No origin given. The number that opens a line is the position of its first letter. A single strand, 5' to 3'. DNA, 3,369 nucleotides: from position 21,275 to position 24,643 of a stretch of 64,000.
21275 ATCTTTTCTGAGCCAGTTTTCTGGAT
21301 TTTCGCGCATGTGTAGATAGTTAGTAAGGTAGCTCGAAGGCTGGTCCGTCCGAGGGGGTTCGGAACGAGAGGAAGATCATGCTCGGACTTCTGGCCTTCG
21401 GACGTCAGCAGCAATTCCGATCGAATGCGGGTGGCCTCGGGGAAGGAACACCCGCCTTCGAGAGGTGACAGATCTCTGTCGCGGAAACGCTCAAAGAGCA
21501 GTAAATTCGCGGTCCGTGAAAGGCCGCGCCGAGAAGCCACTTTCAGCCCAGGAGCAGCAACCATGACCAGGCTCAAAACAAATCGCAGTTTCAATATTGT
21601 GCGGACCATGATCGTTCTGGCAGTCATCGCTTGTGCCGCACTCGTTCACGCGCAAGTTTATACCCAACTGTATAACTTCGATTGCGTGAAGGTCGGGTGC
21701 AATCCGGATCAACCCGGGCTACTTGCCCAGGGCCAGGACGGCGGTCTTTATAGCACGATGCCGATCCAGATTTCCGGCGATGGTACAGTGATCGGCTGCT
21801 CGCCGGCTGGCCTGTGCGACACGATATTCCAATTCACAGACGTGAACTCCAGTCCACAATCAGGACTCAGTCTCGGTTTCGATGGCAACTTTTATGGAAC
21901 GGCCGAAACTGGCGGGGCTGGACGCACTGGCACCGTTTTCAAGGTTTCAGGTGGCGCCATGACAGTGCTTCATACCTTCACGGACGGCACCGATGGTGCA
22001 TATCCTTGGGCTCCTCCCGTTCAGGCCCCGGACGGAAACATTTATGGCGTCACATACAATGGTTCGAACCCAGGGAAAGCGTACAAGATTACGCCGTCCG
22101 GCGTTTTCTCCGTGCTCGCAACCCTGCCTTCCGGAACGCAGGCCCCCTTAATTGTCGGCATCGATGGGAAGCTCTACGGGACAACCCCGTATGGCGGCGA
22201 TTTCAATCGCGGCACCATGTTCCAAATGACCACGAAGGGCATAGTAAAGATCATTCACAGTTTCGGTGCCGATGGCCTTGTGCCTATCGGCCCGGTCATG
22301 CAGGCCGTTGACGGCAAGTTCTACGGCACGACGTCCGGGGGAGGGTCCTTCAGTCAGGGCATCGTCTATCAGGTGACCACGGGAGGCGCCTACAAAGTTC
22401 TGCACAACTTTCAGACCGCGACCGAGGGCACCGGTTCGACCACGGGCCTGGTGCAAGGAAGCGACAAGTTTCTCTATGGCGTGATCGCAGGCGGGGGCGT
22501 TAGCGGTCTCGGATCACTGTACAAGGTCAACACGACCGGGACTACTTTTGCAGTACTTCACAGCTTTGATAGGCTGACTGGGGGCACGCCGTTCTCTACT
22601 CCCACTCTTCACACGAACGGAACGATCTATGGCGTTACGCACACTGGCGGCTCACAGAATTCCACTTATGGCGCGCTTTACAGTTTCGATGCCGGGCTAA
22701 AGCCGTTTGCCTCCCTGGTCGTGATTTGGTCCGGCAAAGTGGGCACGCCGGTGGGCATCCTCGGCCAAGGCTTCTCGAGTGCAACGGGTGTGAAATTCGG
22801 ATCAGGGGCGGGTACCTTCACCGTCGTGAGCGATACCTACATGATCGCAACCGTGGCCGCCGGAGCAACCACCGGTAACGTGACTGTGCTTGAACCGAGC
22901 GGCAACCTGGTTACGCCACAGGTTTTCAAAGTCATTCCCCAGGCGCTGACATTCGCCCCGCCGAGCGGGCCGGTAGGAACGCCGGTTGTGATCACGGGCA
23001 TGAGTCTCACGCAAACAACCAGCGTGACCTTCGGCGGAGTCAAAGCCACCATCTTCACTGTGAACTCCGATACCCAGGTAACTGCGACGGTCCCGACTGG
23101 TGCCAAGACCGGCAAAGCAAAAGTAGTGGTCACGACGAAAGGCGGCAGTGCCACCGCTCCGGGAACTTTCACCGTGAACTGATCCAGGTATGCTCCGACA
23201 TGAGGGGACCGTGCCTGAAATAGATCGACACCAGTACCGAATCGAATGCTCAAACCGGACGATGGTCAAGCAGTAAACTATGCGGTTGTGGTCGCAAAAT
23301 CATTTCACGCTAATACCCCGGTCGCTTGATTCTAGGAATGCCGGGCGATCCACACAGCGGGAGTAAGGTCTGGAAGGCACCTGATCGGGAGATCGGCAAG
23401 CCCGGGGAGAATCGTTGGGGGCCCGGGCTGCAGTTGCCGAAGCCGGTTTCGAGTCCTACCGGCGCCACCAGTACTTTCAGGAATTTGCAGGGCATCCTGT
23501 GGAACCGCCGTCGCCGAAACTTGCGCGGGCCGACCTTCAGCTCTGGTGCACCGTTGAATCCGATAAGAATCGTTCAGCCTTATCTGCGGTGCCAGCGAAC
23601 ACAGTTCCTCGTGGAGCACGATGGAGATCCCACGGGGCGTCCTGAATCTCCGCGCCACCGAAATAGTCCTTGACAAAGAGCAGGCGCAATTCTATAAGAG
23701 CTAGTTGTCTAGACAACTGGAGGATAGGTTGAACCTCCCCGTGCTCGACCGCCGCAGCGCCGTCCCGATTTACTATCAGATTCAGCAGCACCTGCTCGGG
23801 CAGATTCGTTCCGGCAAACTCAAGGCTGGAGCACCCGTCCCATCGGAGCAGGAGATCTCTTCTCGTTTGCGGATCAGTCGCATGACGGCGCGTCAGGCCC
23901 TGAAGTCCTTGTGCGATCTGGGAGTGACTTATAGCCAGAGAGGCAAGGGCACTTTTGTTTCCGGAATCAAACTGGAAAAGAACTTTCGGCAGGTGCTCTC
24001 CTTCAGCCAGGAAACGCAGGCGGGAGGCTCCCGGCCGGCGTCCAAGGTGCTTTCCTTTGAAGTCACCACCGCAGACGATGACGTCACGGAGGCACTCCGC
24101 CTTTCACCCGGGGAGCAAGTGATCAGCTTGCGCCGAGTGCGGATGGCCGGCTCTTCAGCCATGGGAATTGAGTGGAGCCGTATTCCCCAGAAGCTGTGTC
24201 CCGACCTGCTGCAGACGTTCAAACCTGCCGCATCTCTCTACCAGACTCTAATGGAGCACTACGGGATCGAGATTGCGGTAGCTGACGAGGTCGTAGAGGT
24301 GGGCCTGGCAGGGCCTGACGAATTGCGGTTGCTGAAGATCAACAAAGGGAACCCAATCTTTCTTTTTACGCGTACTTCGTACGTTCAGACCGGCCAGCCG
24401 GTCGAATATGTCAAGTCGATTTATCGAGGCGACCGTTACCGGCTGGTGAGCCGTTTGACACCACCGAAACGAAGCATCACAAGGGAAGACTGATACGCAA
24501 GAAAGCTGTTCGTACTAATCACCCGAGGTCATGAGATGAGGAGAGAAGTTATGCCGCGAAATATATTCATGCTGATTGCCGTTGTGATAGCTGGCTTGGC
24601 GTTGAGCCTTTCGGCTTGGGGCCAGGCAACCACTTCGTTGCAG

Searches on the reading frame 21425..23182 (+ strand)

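Call 44: search_protein_families(library=ncbifam, proteins=[window:21425-23182:+])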
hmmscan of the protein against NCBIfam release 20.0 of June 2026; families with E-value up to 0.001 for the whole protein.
window:21425-23182:+ (585 aa): 2 families
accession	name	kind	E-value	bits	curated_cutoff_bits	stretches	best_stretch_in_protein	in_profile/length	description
TIGR03803.2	Gloeo_Verruco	domain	9.4e-68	223.8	44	5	286-332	3-49/50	choice-of-anchor tandem repeat GloVer-containing protein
NF047769.1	LIC10067_lipo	equivalog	1.7e-05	24.2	200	1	498-575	37-116/239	LIC10067 family putative lipoprotein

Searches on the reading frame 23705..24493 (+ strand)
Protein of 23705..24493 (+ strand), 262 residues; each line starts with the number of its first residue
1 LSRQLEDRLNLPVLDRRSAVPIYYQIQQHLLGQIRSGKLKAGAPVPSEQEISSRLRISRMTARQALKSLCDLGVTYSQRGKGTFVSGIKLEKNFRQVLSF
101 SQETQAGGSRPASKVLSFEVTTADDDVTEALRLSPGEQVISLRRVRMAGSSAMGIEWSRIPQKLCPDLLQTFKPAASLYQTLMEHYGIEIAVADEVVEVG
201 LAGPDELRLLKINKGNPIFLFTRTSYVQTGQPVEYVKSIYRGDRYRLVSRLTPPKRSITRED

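Call 9: search_protein_families(library=pfam, proteins=[window:23705-24493:+])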
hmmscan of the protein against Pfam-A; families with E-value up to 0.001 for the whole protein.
window:23705-24493:+ (262 aa): 2 families
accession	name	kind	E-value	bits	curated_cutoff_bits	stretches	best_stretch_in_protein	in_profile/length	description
PF07702.18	UTRA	-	5.8e-38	130.3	23.8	1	108-246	3-141/141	UTRA domain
PF00392.27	GntR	-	5.9e-15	55.1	27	1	23-85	2-64/64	Bacterial regulatory proteins, gntR family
